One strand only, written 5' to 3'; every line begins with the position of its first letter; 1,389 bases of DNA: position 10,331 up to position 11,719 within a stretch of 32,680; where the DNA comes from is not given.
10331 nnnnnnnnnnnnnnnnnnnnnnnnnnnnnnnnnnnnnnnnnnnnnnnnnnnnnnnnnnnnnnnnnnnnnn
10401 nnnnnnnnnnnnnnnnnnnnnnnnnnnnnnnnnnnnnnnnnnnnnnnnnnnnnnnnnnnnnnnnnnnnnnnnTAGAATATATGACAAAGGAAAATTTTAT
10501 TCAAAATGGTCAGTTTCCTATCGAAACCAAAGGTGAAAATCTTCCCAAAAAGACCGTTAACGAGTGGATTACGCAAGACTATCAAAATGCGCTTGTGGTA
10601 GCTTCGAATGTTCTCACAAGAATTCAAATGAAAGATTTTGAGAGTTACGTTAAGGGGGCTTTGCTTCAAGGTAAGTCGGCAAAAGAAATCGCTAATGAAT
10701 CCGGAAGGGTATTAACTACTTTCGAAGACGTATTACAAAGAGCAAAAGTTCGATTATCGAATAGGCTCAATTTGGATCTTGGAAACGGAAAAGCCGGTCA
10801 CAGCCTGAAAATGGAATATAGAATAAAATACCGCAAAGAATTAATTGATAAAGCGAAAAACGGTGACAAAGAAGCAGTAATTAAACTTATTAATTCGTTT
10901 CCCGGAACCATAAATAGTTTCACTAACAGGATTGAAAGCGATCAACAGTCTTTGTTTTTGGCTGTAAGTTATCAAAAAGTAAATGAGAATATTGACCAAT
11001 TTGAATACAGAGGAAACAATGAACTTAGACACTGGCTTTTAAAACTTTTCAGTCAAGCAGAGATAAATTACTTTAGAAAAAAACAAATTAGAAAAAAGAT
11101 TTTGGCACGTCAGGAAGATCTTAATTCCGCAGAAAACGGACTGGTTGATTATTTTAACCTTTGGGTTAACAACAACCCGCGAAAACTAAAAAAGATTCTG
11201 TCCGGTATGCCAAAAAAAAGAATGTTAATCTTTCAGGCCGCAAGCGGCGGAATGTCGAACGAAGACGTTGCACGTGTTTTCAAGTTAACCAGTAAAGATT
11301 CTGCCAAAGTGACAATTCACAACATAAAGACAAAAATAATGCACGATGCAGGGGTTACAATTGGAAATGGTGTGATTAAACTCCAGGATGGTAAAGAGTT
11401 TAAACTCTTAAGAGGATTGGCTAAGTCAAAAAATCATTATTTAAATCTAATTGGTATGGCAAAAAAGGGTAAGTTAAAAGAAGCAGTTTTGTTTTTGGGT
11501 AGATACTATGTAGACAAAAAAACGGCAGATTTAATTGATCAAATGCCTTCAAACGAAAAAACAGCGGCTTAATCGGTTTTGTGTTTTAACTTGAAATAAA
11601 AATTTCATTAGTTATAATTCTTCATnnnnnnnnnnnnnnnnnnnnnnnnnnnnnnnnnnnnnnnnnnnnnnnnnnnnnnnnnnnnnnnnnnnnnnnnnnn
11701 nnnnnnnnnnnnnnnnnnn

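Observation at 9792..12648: Tandem array of three sigma-derived genes: a canonical ECF sigma followed by two divergent paralogous multi-HTH 'sigma-like' proteins, with no recognisable anti-sigma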

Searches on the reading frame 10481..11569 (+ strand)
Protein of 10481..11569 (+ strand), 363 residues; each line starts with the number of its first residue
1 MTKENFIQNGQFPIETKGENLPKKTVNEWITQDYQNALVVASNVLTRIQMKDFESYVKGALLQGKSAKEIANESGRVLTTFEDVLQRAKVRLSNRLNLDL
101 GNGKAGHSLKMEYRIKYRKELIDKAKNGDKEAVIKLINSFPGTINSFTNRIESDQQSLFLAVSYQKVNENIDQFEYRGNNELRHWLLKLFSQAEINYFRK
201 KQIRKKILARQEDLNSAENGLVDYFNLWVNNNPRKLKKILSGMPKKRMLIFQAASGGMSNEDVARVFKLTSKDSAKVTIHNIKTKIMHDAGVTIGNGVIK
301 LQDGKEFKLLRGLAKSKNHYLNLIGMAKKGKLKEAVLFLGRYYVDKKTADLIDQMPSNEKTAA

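Call 3: search_protein_families(library=pfam, proteins=[window:10481-11569:+], max_evalue=10)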
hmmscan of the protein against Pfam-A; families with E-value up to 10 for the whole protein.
window:10481-11569:+ (363 aa): 3 families
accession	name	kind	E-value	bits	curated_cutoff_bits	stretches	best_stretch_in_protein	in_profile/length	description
PF12645.13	HTH_16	-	0.0012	19.3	22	1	120-153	2-35/65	Helix-turn-helix domain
PF08281.18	Sigma70_r4_2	-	0.035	14.2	25.7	1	235-271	3-40/54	Sigma-70, region 4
PF00196.25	GerE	-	0.072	13.2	23.5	1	248-286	8-45/57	Bacterial regulatory proteins, luxR family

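Call 8: find_homologous_proteins(query=window:10481-11569:+, max_evalue=0.001)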
Query window:10481-11569:+: 2919 candidates shared short words with the query, none scored E <= 0.001.

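Call 11: search_protein_families(library=ncbifam, proteins=[window:10481-11569:+], max_evalue=10)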
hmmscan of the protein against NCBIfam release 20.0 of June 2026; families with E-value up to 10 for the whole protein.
window:10481-11569:+ (363 aa): 23 families
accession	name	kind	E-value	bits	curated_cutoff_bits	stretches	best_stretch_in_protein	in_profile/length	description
NF007216.0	PRK09638.1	equivalog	2.7e-06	27.3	194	1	119-213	6-100/180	RNA polymerase sigma factor SigY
NF041236.1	CAS_III-E_sigma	exception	5e-06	26.6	100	1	133-216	27-112/206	type III-E CRISPR-associated RpoE-like sigma factor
TIGR02985.1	Sig70_bacteroi1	subfamily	9.6e-06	25.9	126.4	1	178-272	48-145/162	RNA polymerase sigma-70 factor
TIGR02937.1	sigma70-ECF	superfamily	2.2e-05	24.1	42.9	1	164-285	36-160/165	sigma-70 family RNA polymerase sigma factor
TIGR02959.1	SigZ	equivalog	0.00018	21.4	168.65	2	164-269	30-128/170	RNA polymerase sigma factor SigZ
NF007215.0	PRK09637.1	equivalog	0.00024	21.2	212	2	163-217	35-86/181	RNA polymerase sigma factor SigZ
NF006145.0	PRK08295.1-2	equivalog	0.0013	18.1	212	1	43-97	162-211/213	RNA polymerase sporulation sigma factor SigH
NF006148.0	PRK08295.1-5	equivalog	0.0017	17.7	208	1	50-97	165-212/218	RNA polymerase sporulation sigma factor SigH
NF006173.0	PRK08311.2-1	subfamily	0.0021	17.4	287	1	118-206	18-110/251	RNA polymerase sigma factor SigI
TIGR02947.1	SigH_actino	hypoth_equivalog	0.0023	17.7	251.55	1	163-206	45-86/193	RNA polymerase sigma-70 factor, TIGR02947 family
NF006175.0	PRK08311.2-3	subfamily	0.0038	16.8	244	1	118-212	7-104/244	RNA polymerase sigma factor SigI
TIGR02859.1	spore_sigH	equivalog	0.0054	16.2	294.8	1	50-96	151-197/198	RNA polymerase sporulation sigma factor SigH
NF009195.0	PRK12543.1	subfamily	0.01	15.3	197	1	118-269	7-158/192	RNA polymerase sigma factor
NF006174.0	PRK08311.2-2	equivalog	0.012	14.8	319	1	118-211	17-114/252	RNA polymerase sigma factor SigI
TIGR02950.1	SigM_subfam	subfamily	0.014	15.3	147.95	1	175-282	44-150/159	RNA polymerase sigma factor, SigM family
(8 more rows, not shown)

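Call 12: search_protein_families(library=phrogs, proteins=[window:10481-11569:+], max_evalue=1)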
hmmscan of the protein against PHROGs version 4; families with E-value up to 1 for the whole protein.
window:10481-11569:+ (363 aa): 6 families
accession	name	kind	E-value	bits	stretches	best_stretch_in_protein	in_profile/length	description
phrog_1740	-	transcription regulation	0.026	14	0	170-213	97-138/567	RNA polymerase sigma factor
phrog_9005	-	unknown function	0.041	15.1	0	23-72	37-88/113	-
phrog_11672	-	unknown function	0.05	14.4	1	126-197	120-192/198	-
phrog_20245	-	unknown function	0.13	13.5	1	110-154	2-45/76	-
phrog_10329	-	unknown function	0.19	12.7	1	164-197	10-43/68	-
phrog_18801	-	unknown function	0.23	12.5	1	274-317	4-46/59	-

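Call 13: search_solved_structures(query=A1, max_evalue=10, show_alignments=3)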
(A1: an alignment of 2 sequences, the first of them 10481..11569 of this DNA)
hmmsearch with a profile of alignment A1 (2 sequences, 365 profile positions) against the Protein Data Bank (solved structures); distinct sequences matched with E-value up to 10: 5.
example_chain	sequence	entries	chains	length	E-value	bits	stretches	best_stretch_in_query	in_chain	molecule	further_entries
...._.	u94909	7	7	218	0.21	13.9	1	178-270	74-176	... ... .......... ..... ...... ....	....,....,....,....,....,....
6jcy_F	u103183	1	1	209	0.48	12.7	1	178-270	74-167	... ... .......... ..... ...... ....,ECF RNA polymerase sigma factor SigE,ECF RNA polymera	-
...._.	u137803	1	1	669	1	11.7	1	293-356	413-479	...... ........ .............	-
7zkj_A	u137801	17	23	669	1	11.7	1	293-356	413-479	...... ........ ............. | CO-dehydrogenase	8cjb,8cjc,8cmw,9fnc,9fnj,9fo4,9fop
7zkv_A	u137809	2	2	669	1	11.7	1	293-356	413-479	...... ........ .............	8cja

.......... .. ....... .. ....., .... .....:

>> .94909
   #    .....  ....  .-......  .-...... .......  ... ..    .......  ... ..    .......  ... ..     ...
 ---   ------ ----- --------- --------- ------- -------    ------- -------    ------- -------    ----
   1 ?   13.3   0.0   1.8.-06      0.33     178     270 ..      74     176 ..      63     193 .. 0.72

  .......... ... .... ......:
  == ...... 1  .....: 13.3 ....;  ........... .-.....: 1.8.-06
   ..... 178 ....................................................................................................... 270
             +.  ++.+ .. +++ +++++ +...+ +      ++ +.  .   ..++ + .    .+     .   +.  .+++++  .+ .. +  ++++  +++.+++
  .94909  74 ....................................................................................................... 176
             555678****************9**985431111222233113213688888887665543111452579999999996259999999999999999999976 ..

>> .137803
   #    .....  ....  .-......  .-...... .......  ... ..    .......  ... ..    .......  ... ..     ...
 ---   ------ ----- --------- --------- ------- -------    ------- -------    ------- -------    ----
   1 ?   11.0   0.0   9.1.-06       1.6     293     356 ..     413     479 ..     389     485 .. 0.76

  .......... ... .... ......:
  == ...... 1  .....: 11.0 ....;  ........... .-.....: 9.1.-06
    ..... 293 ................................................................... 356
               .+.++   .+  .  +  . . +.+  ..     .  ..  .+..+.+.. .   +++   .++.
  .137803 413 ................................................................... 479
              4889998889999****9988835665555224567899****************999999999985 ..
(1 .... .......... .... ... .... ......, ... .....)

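Call 22: search_protein_representatives(alignment_id=A1)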
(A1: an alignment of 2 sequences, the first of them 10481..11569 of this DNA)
Query: 2 sequences, 365 profile positions. Proteins with E-value up to 0.001 (for the whole library): 29; up to 1e-10: 13; up to 1e-30: 7. The best 29 are listed.
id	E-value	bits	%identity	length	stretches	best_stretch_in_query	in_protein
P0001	1.5e-181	619.8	-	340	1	1-360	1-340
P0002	3.1e-81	289.7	-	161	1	1-163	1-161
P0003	7.7e-55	202.9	-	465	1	23-355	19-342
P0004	2.9e-49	184.5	-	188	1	7-112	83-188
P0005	6.0e-46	173.7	-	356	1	21-352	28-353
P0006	2.5e-34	135.4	-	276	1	94-355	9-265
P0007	8.7e-34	133.6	-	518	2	23-355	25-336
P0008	3.6e-29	118.4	-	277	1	115-354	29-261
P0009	4.6e-20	88.5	-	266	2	20-207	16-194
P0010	1.5e-14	70.3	-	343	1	27-360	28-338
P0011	4.0e-12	62.4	-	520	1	17-265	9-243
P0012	1.5e-11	60.4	-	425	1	91-313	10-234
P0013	8.3e-11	58.0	-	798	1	23-210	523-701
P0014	2.4e-10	56.5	-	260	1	71-291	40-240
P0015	1.2e-09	54.2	-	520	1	63-349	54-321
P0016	1.1e-07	47.8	-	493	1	21-286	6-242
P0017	3.8e-07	46.0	-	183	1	119-288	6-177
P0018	1.3e-05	40.9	-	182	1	121-290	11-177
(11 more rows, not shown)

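Call 24: search_protein_families(library=pfam, proteins=[P0003, P0005, P0007, P0010, P0011, P0013, P0015, P0016, P0017, P0018], max_evalue=0.01)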
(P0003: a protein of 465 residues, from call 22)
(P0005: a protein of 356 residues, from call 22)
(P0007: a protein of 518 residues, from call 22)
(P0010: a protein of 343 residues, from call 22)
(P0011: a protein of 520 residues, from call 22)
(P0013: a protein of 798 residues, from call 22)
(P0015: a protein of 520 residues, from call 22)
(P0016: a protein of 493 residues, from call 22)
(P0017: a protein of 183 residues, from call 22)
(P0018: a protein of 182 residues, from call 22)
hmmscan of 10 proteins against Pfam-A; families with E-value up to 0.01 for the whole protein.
P0003 (465 aa): 0 families

P0005 (356 aa): 1 family
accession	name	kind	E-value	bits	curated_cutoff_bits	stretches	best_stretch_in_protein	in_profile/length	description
PF08281.18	Sigma70_r4_2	-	3.7e-08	33.3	25.7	1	243-294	3-54/54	Sigma-70, region 4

P0007 (518 aa): 5 families
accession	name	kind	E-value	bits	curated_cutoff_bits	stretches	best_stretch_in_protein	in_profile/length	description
PF08281.18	Sigma70_r4_2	-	3.3e-16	59.1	25.7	2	454-506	2-54/54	Sigma-70, region 4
PF04545.22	Sigma70_r4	-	1e-08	35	24.1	1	459-506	1-48/50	Sigma-70, region 4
PF04542.20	Sigma70_r2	-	0.00018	21.7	24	1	375-442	2-69/71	Sigma-70 region 2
PF12645.13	HTH_16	-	0.0016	19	22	0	359-397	3-45/65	Helix-turn-helix domain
PF13384.12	HTH_23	-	0.0097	16.1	24.6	0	467-495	6-34/50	Homeodomain-like domain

P0010 (343 aa): 0 families

P0011 (520 aa): 6 families
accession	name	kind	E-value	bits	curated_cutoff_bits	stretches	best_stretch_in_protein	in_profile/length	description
PF04545.22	Sigma70_r4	-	2.7e-05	24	24.1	0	50-82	16-48/50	Sigma-70, region 4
PF00196.25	GerE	-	0.00015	21.8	23.5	1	41-82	4-45/57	Bacterial regulatory proteins, luxR family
PF04542.20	Sigma70_r2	-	0.00063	19.9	24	1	142-187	24-69/71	Sigma-70 region 2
PF08281.18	Sigma70_r4_2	-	0.00073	19.6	25.7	1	42-82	13-54/54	Sigma-70, region 4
PF13384.12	HTH_23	-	0.0027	17.9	24.6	0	45-76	8-39/50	Homeodomain-like domain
PF06816.18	NOD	-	0.0083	15.9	20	0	491-519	8-36/56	NOTCH protein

P0013 (798 aa): 6 families
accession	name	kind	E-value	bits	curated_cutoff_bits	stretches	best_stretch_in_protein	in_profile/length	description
PF08281.18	Sigma70_r4_2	-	3.6e-29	100.6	25.7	3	729-781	2-54/54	Sigma-70, region 4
PF04545.22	Sigma70_r4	-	2.3e-16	59.5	24.1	1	735-783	2-50/50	Sigma-70, region 4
PF07638.17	Sigma70_ECF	-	2e-10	41.3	21.1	2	15-191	6-181/185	ECF sigma factor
PF13384.12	HTH_23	-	1.8e-08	34.4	24.6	0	740-773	4-37/50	Homeodomain-like domain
PF12728.13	HTH_17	-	1.3e-06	29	27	0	338-380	8-50/51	Helix-turn-helix domain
PF04542.20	Sigma70_r2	-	2.3e-06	27.7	24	1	31-102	1-69/71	Sigma-70 region 2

P0015 (520 aa): 1 family
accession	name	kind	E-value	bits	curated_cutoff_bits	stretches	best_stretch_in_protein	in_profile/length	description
PF08281.18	Sigma70_r4_2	-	0.00022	21.3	25.7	1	46-83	15-52/54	Sigma-70, region 4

P0016 (493 aa): 4 families
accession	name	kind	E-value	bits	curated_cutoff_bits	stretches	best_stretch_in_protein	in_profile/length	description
PF08281.18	Sigma70_r4_2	-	5.7e-09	35.9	25.7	0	44-72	23-51/54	Sigma-70, region 4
PF13384.12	HTH_23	-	9.9e-08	32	24.6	0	449-479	10-38/50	Homeodomain-like domain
PF04545.22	Sigma70_r4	-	0.0065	16.4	24.1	0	31-65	4-38/50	Sigma-70, region 4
PF13518.12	HTH_28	-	0.0091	16.5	25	0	45-66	10-31/52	Helix-turn-helix domain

P0017 (183 aa): 11 families
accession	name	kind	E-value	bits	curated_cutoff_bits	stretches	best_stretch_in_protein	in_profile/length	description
PF08281.18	Sigma70_r4_2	-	1.3e-18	66.8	25.7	1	125-177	2-54/54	Sigma-70, region 4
PF04542.20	Sigma70_r2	-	3e-17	62.6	24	1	26-94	2-70/71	Sigma-70 region 2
PF07638.17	Sigma70_ECF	-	5.8e-14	52.8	21.1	1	10-178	7-180/185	ECF sigma factor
PF04545.22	Sigma70_r4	-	4.8e-13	48.9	24.1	1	130-178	1-49/50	Sigma-70, region 4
PF00196.25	GerE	-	7.8e-06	25.9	23.5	1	133-179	2-47/57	Bacterial regulatory proteins, luxR family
PF07374.17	DUF1492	-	1.2e-05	25.9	21.5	1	122-177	43-99/100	Protein of unknown function (DUF1492)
PF12645.13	HTH_16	-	1.5e-05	25.4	22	1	9-66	2-65/65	Helix-turn-helix domain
PF05873.17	Mt_ATP-synt_D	-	0.0019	18.5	27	1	79-157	58-136/154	ATP synthase D chain, mitochondrial (ATP5H)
PF04297.20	UPF0122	-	0.003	18.2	22.7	1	134-180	18-64/101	Putative helix-turn-helix protein, YlxM / p13 like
PF13384.12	HTH_23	-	0.0036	17.5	24.6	1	150-172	18-40/50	Homeodomain-like domain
PF12728.13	HTH_17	-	0.0061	17.2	27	0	150-170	2-21/51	Helix-turn-helix domain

P0018 (182 aa): 6 families
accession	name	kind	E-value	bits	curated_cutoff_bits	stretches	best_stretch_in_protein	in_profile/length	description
PF08281.18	Sigma70_r4_2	-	4.8e-14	52.2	25.7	1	123-172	2-51/54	Sigma-70, region 4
PF04542.20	Sigma70_r2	-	6.6e-12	45.5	24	1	28-97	1-70/71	Sigma-70 region 2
PF07638.17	Sigma70_ECF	-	7.3e-09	36.2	21.1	1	9-64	3-56/185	ECF sigma factor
PF04545.22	Sigma70_r4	-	0.0016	18.3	24.1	1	137-171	10-44/50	Sigma-70, region 4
PF12645.13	HTH_16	-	0.0042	17.6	22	0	12-69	2-65/65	Helix-turn-helix domain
PF22233.2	PhyR_sigma-like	-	0.0097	16.1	27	0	137-173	9-45/50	Response regulator PhyR, sigma-like domain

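Call 28: find_homologous_proteins(query=A2, max_evalue=0.001)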
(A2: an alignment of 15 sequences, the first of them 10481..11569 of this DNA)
Query A2 (15 sequences) (363 aa, profile of the alignment): 7 proteins with E <= 0.001 among 8000 candidates.
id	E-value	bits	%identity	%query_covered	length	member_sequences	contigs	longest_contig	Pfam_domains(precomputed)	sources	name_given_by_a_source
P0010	7.1e-107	376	22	18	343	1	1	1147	-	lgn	-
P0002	1.2e-40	158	99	44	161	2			-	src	-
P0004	2.3e-25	107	99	29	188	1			PF04545.23,PF08281.19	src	-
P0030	1.9e-9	55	53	5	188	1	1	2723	PF04545.23,PF04542.21,PF08281.19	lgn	-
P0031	1.9e-6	45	40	12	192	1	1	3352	PF02001.22,PF07638.18,PF04545.23,PF04542.21,PF08281.19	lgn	-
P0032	1.8e-5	42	42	9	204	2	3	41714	PF07638.18,PF04545.23,PF04542.21,PF08281.19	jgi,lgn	jgi:RNA polymerase sigma-70 factor (ECF subfamily)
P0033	2.6e-5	41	43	6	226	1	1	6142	PF07638.18,PF04545.23,PF04542.21,PF08281.19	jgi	jgi:RNA polymerase sigma-70 factor (ECF subfamily)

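Call 31: find_encoding_contigs(protein=P0010, flank=10000)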
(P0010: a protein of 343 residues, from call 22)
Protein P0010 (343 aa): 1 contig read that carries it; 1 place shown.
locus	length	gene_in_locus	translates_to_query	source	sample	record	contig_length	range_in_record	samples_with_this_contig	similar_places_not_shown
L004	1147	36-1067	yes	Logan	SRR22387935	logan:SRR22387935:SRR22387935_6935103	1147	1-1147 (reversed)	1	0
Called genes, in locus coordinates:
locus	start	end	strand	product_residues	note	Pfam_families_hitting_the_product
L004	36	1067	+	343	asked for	-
